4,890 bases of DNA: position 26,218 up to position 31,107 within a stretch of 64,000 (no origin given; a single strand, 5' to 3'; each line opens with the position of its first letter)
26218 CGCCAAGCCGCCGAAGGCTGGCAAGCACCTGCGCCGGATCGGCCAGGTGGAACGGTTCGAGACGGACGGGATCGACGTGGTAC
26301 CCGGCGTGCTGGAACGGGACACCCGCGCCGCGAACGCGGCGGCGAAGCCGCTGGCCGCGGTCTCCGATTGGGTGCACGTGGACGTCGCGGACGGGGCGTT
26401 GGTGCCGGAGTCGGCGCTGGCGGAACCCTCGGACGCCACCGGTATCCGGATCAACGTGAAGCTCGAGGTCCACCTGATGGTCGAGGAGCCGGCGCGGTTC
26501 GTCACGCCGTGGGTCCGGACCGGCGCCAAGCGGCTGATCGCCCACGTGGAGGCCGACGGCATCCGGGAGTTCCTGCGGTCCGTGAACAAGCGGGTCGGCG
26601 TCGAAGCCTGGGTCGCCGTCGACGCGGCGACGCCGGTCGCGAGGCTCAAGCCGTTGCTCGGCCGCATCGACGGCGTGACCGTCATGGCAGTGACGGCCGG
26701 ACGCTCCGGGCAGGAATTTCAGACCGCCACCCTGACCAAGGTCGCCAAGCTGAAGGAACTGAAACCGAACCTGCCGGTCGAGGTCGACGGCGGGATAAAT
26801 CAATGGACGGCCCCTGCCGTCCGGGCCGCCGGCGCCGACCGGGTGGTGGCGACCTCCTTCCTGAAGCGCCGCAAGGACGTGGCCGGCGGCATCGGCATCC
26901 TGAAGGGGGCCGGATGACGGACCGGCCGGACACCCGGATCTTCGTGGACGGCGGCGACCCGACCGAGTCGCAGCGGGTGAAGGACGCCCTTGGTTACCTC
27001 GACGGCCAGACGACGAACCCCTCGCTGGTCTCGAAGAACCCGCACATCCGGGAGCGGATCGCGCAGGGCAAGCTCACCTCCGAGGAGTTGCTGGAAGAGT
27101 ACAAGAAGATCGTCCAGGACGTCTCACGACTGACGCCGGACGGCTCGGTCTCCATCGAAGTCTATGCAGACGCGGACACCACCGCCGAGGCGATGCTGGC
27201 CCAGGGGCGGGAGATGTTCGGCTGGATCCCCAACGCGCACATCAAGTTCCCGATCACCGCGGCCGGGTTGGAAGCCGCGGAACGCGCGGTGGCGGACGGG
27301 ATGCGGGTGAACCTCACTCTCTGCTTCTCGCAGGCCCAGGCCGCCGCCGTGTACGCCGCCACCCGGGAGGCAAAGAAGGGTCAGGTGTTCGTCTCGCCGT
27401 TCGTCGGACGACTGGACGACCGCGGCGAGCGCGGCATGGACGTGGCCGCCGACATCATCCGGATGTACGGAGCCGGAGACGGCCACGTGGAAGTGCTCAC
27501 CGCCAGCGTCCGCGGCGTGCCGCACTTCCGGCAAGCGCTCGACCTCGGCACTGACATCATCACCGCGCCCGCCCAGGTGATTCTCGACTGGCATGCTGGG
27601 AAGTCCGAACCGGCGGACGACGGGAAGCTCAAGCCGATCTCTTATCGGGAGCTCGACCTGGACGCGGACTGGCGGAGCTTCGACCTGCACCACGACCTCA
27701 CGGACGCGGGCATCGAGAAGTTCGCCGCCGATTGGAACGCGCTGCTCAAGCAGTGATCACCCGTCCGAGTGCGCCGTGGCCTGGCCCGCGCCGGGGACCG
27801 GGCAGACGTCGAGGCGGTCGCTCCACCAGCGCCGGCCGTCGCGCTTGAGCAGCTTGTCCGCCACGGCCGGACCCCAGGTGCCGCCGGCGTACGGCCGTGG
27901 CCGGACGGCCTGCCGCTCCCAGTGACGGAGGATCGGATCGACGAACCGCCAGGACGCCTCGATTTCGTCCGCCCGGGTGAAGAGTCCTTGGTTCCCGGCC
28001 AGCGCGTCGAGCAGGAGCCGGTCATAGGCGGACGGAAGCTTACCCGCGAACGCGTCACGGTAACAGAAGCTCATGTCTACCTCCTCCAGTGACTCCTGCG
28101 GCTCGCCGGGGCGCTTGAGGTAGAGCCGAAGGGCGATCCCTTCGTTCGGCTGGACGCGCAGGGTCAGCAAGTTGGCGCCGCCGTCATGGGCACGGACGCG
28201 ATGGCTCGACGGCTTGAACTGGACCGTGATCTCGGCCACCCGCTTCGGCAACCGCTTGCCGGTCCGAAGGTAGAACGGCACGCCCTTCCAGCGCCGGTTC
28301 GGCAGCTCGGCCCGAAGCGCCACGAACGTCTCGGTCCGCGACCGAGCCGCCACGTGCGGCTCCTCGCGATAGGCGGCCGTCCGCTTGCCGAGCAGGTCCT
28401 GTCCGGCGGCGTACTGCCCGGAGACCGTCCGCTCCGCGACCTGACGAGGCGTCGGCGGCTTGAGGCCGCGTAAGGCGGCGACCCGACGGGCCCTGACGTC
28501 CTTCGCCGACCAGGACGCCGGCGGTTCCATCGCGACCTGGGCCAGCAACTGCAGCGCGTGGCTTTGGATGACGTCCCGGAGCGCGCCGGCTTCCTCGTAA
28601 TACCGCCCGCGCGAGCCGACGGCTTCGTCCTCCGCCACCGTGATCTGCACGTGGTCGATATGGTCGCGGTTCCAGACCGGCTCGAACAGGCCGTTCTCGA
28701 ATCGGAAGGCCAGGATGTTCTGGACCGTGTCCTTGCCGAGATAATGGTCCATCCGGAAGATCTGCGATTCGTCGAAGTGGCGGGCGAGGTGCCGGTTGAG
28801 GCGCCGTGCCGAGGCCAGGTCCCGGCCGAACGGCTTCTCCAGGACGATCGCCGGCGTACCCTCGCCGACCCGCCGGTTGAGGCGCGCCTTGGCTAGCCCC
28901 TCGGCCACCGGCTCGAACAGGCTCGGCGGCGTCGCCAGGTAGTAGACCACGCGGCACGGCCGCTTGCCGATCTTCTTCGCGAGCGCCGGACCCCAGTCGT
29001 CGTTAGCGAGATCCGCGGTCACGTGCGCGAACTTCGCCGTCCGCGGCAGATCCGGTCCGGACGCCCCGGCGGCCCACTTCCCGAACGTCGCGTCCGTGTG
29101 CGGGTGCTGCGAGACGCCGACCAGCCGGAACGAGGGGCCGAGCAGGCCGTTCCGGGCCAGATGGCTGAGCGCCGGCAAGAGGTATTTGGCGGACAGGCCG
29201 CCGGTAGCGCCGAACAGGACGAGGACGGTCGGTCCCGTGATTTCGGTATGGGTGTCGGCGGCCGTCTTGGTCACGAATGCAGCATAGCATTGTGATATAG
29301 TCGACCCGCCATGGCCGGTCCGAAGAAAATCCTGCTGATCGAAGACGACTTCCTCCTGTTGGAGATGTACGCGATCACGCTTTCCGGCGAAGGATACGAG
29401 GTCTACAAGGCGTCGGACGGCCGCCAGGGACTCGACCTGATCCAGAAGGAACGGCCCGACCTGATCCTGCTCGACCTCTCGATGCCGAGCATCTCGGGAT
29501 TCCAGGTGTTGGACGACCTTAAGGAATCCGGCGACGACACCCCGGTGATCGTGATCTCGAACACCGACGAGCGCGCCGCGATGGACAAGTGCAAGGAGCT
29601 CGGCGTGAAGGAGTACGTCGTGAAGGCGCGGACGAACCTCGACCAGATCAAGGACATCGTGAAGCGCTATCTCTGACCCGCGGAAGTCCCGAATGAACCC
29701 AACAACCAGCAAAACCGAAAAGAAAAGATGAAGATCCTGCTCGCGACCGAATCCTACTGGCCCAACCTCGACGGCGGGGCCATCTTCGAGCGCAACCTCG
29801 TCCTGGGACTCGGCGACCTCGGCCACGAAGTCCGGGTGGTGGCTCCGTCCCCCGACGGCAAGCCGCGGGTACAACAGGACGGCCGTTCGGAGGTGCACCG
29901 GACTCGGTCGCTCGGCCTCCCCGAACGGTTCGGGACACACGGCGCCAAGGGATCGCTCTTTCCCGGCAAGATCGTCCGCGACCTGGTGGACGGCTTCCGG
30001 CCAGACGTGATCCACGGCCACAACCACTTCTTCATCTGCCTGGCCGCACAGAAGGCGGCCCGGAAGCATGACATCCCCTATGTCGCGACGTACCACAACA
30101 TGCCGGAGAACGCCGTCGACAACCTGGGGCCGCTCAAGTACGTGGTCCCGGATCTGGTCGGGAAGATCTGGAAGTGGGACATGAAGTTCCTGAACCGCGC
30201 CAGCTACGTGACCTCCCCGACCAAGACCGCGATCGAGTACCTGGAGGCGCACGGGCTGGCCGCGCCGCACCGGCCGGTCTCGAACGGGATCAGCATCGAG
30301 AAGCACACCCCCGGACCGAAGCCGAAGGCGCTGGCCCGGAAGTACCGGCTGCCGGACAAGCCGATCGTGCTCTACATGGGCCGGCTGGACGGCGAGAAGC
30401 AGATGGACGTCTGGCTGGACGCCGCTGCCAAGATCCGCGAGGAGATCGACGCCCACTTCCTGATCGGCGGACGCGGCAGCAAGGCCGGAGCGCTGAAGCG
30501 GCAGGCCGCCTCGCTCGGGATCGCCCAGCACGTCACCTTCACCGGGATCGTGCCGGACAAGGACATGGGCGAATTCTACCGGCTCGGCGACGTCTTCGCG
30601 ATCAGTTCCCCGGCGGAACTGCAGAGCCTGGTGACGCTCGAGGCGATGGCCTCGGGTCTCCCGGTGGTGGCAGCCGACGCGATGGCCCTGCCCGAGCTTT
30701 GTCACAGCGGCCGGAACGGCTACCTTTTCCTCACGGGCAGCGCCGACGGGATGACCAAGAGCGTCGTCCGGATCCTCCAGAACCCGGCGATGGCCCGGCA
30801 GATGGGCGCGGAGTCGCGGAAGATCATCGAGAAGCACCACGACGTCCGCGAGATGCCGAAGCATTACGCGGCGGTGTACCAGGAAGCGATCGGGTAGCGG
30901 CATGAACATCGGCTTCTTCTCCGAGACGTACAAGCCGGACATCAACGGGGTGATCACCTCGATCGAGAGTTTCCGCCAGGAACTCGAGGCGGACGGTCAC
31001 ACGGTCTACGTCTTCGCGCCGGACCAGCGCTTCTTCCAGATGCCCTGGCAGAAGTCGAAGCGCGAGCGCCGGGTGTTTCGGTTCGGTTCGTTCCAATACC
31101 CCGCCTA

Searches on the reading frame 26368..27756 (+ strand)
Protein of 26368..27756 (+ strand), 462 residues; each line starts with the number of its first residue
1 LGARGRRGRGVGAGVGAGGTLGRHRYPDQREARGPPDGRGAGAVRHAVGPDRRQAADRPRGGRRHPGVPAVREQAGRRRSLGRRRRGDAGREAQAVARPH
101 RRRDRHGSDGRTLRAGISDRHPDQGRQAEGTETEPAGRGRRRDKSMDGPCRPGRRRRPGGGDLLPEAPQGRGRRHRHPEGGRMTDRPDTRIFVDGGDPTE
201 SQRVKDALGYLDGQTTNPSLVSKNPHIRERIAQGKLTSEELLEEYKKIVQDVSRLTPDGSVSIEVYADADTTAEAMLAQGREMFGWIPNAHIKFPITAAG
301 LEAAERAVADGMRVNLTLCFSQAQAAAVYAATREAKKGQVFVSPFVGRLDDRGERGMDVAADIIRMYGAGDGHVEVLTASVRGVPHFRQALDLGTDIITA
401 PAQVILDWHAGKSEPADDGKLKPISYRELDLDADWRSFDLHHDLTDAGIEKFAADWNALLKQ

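Call 30: search_protein_families(library=ncbifam, proteins=[window:26368-27756:+], max_evalue=0.00001)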
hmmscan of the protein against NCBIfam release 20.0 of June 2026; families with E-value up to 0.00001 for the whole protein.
window:26368-27756:+ (462 aa): 11 families
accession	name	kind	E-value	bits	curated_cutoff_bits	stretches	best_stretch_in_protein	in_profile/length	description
TIGR00875.1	fsa_talC_mipB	equivalog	8e-33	113.7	245.95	1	191-405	3-189/213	fructose-6-phosphate aldolase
TIGR02134.1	transald_staph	equivalog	1.1e-18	67.8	281.95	1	189-405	6-203/236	transaldolase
NF002881.0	PRK03343.1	subfamily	9.9e-15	54.5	367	1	257-331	103-179/370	transaldolase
NF009296.0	PRK12653.1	subfamily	1.4e-13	51.1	306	1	192-404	4-190/220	fructose-6-phosphate aldolase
NF003026.0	PRK03903.1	equivalog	9.2e-11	41.5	344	1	255-352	88-192/323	transaldolase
NF007080.0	PRK09533.1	equivalog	9.5e-09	33.6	712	1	257-331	103-179/949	bifunctional transaldolase/phosoglucose isomerase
TIGR00874.1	talAB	equivalog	1.1e-08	34.9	396.2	1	254-351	85-182/317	transaldolase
TIGR00876.1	tal_mycobact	equivalog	1.6e-08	34.3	233.75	1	257-338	92-176/350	transaldolase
NF009001.0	PRK12346.1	subfamily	2.8e-07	30.4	439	1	292-351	130-183/316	transaldolase A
NF009299.0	PRK12656.1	equivalog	1.1e-06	28.3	214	1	250-405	45-193/222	fructose-6-phosphate aldolase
NF008965.0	PRK12309.1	equivalog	3.4e-06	26.3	550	1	259-351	95-188/392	transaldolase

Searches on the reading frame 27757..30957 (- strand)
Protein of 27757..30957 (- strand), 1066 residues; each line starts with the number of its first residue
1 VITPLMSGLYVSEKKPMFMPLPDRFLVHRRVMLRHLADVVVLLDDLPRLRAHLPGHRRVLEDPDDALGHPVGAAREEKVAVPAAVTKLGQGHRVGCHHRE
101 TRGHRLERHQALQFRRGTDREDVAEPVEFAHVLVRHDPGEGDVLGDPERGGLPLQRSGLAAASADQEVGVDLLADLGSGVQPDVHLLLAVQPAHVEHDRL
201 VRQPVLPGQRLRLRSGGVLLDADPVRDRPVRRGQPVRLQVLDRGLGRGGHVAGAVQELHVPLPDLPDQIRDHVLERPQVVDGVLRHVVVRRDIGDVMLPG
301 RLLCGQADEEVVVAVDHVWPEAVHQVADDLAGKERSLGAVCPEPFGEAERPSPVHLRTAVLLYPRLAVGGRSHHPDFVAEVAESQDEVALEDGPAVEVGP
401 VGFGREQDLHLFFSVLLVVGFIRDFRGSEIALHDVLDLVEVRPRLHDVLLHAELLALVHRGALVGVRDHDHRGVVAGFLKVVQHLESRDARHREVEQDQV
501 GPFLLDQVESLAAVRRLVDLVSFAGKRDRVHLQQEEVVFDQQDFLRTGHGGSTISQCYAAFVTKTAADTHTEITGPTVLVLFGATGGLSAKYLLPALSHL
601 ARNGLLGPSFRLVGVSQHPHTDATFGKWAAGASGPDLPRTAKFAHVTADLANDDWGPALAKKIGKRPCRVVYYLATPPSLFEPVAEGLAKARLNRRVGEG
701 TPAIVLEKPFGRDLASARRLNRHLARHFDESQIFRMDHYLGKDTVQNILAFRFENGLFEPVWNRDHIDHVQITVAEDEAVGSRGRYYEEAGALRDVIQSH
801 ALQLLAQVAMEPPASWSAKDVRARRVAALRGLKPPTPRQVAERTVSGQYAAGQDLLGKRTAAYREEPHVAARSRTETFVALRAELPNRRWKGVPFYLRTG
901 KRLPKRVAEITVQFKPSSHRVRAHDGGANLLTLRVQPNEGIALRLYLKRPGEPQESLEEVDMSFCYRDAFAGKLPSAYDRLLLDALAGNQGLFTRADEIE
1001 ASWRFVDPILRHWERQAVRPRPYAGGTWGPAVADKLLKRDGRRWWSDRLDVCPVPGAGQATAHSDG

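Call 30: search_protein_families(library=ncbifam, proteins=[window:27757-30957:-], max_evalue=0.00001)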
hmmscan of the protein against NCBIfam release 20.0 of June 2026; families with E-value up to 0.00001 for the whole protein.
window:27757-30957:- (1066 aa): 3 families
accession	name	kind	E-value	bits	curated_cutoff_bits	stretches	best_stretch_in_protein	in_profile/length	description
TIGR00871.1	zwf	equivalog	1.4e-150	502.3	400.6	1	576-1046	2-485/486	glucose-6-phosphate dehydrogenase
NF009492.0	PRK12853.1-3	equivalog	9.9e-111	371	428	1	574-1038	7-465/472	glucose-6-phosphate dehydrogenase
NF004331.0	PRK05722.2-1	equivalog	1.8e-51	175.7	622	1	662-915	93-325/425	glucose-6-phosphate dehydrogenase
